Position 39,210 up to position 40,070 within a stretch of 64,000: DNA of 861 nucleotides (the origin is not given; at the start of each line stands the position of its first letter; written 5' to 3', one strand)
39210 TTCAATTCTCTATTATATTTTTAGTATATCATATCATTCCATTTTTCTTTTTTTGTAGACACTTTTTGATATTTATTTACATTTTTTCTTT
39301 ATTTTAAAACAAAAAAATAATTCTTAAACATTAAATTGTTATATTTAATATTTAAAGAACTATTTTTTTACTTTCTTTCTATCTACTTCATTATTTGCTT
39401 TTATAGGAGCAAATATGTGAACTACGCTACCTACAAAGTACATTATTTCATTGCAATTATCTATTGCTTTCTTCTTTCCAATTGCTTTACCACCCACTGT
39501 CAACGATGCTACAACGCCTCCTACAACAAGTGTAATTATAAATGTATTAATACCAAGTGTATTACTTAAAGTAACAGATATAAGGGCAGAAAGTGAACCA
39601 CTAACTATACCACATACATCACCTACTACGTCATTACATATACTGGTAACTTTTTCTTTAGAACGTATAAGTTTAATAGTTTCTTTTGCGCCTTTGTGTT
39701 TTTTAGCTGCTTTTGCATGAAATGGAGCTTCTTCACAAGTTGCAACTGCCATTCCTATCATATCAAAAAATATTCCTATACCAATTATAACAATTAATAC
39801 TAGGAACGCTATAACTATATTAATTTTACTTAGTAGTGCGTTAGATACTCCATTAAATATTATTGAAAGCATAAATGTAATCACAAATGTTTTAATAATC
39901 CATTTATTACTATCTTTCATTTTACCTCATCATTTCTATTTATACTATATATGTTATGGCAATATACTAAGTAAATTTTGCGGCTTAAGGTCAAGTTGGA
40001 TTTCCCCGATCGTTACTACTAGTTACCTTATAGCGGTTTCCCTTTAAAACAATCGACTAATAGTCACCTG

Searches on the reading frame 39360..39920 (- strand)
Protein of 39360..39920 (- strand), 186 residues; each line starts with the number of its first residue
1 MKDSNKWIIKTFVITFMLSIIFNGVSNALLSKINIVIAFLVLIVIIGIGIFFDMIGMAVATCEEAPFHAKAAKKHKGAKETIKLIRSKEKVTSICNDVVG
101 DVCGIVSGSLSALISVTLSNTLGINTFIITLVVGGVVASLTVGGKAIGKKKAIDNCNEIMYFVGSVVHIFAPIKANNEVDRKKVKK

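Call 88: search_protein_families(library=pfam, proteins=[window:39360-39920:-], max_evalue=0.01)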
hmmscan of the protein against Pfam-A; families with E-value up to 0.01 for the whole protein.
window:39360-39920:- (186 aa): 1 family
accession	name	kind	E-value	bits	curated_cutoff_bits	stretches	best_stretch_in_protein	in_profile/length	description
PF01595.25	CNNM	-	0.00046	20.3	28.4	1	41-172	2-133/181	Cyclin M transmembrane N-terminal domain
